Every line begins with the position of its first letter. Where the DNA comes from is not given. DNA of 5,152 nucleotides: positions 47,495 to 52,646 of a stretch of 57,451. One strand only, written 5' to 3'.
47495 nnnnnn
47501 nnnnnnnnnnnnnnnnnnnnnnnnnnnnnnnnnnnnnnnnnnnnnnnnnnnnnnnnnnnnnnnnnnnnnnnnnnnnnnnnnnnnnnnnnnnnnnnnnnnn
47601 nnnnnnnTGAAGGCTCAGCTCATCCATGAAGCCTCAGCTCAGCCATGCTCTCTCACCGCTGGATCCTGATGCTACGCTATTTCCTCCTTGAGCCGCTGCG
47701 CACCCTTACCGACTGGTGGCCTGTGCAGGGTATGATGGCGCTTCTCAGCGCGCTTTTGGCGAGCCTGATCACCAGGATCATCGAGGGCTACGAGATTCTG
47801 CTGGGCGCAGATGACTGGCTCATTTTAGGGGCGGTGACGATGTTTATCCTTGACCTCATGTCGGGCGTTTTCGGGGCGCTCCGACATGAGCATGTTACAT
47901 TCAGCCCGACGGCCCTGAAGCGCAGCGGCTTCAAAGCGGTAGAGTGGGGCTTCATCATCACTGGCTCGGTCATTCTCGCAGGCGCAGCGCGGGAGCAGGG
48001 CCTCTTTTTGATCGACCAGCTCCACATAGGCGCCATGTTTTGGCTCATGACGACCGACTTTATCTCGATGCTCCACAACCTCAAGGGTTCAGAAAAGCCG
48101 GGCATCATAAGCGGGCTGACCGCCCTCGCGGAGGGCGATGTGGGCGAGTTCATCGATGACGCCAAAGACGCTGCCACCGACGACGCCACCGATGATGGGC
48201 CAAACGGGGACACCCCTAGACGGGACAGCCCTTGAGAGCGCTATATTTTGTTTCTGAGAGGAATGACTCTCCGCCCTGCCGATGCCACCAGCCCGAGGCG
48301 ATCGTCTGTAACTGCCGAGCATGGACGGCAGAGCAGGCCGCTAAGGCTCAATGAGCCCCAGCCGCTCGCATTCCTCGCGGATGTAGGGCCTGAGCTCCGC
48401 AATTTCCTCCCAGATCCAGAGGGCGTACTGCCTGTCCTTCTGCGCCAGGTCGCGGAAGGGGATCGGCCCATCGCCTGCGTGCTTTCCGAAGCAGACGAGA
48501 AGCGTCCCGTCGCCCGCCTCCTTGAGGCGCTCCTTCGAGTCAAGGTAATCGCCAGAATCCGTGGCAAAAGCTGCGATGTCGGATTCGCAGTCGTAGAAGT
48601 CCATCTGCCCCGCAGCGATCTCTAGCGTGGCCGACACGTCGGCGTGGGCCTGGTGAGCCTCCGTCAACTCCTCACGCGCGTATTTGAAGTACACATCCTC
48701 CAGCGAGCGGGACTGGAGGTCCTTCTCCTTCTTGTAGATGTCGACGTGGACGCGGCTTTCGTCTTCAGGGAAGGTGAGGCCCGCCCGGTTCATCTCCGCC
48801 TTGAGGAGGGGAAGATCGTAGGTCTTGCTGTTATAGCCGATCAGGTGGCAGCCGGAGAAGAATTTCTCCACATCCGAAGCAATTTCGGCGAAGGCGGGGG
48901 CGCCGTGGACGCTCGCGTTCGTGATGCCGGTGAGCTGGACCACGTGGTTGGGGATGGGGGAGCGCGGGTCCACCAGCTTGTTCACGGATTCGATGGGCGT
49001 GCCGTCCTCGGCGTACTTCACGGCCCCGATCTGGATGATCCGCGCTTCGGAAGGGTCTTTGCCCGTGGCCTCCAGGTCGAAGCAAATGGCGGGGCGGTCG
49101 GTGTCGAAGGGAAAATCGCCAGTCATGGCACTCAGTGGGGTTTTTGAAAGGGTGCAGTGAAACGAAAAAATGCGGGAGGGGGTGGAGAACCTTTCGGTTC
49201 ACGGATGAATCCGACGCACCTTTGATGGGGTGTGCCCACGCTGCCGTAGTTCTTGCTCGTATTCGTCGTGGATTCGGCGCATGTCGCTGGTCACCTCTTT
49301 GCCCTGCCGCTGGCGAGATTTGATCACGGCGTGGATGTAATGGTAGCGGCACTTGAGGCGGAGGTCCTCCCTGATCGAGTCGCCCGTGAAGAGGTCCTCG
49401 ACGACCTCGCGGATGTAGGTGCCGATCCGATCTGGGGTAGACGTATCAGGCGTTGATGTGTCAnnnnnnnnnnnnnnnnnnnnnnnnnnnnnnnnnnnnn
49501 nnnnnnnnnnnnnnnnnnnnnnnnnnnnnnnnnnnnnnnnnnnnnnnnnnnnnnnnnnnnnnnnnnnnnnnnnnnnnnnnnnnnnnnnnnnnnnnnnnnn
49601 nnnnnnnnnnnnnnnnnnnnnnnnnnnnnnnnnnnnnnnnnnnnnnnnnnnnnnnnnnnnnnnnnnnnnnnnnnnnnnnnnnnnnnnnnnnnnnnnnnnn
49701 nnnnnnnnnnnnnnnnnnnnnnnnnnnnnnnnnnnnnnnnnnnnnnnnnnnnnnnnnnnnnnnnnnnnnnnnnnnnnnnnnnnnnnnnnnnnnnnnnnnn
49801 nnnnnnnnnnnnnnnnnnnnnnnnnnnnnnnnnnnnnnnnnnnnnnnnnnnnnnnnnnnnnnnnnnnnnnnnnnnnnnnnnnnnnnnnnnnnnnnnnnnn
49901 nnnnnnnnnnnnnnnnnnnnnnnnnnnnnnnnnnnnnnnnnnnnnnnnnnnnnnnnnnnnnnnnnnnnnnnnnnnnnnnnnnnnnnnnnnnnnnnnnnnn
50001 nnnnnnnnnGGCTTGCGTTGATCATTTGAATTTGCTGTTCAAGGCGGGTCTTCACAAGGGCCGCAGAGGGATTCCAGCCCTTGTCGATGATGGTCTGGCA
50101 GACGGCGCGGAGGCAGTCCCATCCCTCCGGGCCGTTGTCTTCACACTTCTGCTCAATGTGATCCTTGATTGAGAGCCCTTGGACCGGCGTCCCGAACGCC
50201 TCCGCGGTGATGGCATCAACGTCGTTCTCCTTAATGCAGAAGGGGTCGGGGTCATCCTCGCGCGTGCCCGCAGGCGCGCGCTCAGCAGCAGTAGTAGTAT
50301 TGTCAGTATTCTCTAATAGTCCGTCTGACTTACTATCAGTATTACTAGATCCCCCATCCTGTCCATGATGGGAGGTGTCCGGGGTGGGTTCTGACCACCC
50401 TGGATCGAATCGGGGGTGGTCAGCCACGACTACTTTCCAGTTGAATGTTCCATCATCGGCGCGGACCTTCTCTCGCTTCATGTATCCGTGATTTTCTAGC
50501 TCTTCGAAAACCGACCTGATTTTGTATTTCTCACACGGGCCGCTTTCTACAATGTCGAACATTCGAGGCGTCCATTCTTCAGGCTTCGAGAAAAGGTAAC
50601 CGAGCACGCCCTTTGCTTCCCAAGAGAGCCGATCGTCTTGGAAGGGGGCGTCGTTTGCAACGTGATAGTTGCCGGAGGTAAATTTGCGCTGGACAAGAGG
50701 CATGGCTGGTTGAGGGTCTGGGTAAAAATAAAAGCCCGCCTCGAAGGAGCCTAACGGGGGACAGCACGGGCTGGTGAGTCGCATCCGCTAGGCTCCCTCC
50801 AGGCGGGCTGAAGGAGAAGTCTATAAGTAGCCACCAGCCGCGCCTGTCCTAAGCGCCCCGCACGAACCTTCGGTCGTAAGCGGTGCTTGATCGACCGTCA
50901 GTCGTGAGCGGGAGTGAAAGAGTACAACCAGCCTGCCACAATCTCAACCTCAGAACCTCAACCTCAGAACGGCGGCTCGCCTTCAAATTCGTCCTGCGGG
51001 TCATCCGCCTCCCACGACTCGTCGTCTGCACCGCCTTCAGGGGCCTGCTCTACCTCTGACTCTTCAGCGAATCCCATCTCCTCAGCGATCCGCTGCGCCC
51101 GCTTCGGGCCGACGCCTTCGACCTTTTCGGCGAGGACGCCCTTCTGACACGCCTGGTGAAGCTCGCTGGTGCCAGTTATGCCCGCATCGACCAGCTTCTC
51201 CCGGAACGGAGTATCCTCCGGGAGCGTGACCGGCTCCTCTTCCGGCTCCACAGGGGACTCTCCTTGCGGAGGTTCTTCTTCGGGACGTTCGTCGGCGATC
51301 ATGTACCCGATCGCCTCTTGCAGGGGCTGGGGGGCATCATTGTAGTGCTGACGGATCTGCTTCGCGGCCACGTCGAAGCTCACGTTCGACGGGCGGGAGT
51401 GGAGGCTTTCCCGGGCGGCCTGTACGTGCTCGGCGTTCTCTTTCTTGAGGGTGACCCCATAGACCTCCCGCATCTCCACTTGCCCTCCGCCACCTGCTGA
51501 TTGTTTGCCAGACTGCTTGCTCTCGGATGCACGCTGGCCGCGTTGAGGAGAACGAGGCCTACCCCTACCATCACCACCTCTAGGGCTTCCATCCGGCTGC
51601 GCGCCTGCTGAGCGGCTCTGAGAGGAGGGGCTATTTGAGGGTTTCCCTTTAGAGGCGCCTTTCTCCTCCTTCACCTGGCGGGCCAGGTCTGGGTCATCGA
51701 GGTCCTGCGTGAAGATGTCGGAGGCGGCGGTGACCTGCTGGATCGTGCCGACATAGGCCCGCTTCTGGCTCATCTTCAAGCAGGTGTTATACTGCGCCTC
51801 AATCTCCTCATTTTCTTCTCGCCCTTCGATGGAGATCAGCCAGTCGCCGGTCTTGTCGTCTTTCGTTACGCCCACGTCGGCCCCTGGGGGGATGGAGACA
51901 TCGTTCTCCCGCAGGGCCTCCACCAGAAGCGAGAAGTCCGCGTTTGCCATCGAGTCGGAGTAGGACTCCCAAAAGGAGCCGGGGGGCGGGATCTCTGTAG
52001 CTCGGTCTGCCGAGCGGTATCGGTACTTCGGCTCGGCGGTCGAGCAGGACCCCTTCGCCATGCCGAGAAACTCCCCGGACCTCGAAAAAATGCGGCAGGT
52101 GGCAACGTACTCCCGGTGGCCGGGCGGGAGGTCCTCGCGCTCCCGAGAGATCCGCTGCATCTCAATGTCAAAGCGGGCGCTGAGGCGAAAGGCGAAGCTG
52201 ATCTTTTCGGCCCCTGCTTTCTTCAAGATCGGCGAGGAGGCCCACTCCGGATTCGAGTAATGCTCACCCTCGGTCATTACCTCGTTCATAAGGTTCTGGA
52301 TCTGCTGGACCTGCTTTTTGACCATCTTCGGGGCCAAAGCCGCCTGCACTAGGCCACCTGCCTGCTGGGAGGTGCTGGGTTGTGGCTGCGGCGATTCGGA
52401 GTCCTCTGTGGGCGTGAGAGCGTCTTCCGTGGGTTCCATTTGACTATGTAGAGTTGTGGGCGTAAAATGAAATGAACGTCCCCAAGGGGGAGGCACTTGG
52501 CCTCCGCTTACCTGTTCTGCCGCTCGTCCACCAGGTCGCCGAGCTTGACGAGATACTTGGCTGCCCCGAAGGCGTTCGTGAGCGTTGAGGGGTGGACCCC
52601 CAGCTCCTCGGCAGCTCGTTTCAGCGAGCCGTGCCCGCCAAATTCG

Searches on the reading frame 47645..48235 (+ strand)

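Call 45: search_protein_families(library=pfam, proteins=[window:47645-48235:+], max_evalue=0.01)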
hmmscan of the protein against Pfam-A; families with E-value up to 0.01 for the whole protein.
window:47645-48235:+ (196 aa): 1 family
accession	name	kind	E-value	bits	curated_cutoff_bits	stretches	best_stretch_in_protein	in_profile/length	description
PF05105.17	Phage_holin_4_1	-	5.9e-05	23.6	22.2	1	51-147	5-97/116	Bacteriophage holin family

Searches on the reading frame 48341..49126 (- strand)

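Call 62: search_protein_families(library=ncbifam, proteins=[window:48341-49126:-], max_evalue=0.01)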
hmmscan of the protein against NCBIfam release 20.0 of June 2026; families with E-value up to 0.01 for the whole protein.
window:48341-49126:- (261 aa): 29 families (the best 25 are shown)
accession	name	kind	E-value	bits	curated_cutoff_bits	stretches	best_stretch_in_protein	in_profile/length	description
NF005906.0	PRK07883.1-4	equivalog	8.1e-24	83.9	495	1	12-170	7-163/563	DEDD exonuclease domain-containing protein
NF005905.0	PRK07883.1-3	equivalog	4.9e-23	81.6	508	1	14-133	27-144/581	DEDD exonuclease domain-containing protein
NF005907.0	PRK07883.1-5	equivalog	6.1e-23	81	454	1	14-173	31-190/584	DEDD exonuclease domain-containing protein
NF005927.0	PRK07942.1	subfamily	5.3e-22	78.6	186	1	10-179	6-181/232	DNA polymerase III subunit epsilon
NF005981.0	PRK08074.1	equivalog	2.8e-21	75.2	789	1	14-168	6-159/931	ATP-dependent DNA helicase DinG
NF001688.0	PRK00448.1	equivalog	6.8e-20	70.3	873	1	14-173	426-583/1445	PolC-type DNA polymerase III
TIGR01407.1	dinG_rel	hypoth_equivalog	7.4e-20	70.8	547.7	1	16-167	5-154/889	putative DnaQ family exonuclease/DinG family helicase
TIGR01405.1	polC_Gram_pos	equivalog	3.3e-18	64.8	1043.45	1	14-175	192-351/1211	DNA polymerase III subunit alpha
NF005289.0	PRK06807.1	equivalog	4.4e-18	65.6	335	1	15-144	12-140/313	3'-5' exonuclease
NF004964.0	PRK06310.1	equivalog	7.6e-18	64.8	236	1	12-170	8-166/250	DNA polymerase III subunit epsilon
NF004963.0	PRK06309.1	equivalog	1.4e-16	60.8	245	1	14-165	5-153/232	DNA polymerase III subunit epsilon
NF004719.0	PRK06063.1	equivalog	1e-15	57.5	389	1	7-164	12-166/331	DEDDh family exonuclease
NF005836.0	PRK07740.1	equivalog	1.3e-15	57.5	261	1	12-170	60-218/244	hypothetical protein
NF005570.0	PRK07247.1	equivalog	3.8e-15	56.2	226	1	14-140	8-125/195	3'-5' exonuclease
TIGR00573.1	dnaq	subfamily_domain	7.1e-15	55.1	71.5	1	14-115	10-109/217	exonuclease, DNA polymerase III, epsilon subunit family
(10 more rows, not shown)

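Call 68: search_protein_families(library=pfam, proteins=[window:48341-49126:-], max_evalue=0.01)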
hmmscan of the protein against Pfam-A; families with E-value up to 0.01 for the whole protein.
window:48341-49126:- (261 aa): 3 families
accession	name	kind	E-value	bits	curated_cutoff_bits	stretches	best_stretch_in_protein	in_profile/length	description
PF00929.31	RNase_T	-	6.2e-24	85.8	24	1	14-170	1-163/164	Exonuclease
PF13482.12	RNase_H_2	-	6.8e-06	26.6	22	1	14-140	1-102/165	RNase_H superfamily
PF16473.11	Rv2179c-like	-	0.00052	20.2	27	1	14-164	3-166/177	3'-5' exoribonuclease Rv2179c-like domain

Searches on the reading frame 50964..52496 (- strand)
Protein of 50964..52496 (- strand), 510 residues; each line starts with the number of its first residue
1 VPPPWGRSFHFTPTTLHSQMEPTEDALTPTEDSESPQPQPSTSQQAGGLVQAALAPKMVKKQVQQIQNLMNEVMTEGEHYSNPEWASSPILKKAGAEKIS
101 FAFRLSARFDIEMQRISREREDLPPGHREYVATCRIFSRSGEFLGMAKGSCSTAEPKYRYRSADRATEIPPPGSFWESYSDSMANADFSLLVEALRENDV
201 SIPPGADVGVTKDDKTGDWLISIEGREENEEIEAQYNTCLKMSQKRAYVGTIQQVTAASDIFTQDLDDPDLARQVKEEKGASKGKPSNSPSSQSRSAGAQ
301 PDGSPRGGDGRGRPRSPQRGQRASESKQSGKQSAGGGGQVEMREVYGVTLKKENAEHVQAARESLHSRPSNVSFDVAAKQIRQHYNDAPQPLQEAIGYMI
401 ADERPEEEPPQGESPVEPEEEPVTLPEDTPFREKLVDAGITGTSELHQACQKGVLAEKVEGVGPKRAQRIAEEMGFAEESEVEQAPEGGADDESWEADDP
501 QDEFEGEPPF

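Call 9: search_protein_families(library=pfam, proteins=[window:50964-52496:-], max_evalue=0.01)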
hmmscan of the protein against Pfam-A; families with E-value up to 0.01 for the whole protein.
window:50964-52496:- (510 aa): 2 families
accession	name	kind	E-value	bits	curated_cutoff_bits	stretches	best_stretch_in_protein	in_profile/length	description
PF14520.12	HHH_5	-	0.002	19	27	1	433-473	16-54/57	Helix-hairpin-helix domain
PF12482.14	DUF3701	-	0.004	17.7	26.9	0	433-472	26-67/93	Phage integrase protein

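Call 10: search_protein_families(library=phrogs, proteins=[window:50964-52496:-], max_evalue=0.01)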
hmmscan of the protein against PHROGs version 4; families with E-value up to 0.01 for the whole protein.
window:50964-52496:- (510 aa): 1 family
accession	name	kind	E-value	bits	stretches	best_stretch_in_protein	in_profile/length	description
phrog_10048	-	unknown function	9.2e-36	124.5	1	59-292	28-192/273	-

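Call 30: search_dna_similar(query=window:50964-52496:-, collection=phages, mode=protein, max_rows=15)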
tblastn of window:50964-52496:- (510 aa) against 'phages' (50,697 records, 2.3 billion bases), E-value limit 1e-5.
Records with a match: 4; places in all: 4; records where one place covers at least 80% of the query: 0.
Best place of each record, by identity: <60% 4.
By first word of the organism name: Eggerthella 2; Acinetobacter 1; Cylindrospermopsis 1.
By host as written in the record: Eggerthella lenta DSM 15644 2; - 1; Cylindrospermopsis raciborskii KLL06 1.
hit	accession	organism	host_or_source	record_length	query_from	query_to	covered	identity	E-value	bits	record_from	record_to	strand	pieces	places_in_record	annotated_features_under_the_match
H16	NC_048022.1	Eggerthella phage PMBT5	Eggerthella lenta DSM 15644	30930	56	268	42%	35.3%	2e-22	107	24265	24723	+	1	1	hypothetical protein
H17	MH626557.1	Eggerthella phage PMBT5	Eggerthella lenta DSM 15644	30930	56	268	42%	35.3%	2e-22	107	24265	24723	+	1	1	hypothetical protein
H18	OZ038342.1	Acinetobacter phage vB_AbaS_Silvergun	-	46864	59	270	42%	33.6%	6e-18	94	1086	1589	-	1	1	hypothetical protein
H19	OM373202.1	Cylindrospermopsis phage Cr-LKS3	Cylindrospermopsis raciborskii KLL06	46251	59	268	41%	33.3%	4e-16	88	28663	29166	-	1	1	hypothetical protein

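Call 62: search_protein_families(library=ncbifam, proteins=[window:50964-52439:-], max_evalue=0.01)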
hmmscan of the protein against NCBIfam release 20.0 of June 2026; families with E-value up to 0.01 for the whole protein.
window:50964-52439:- (491 aa): 0 families
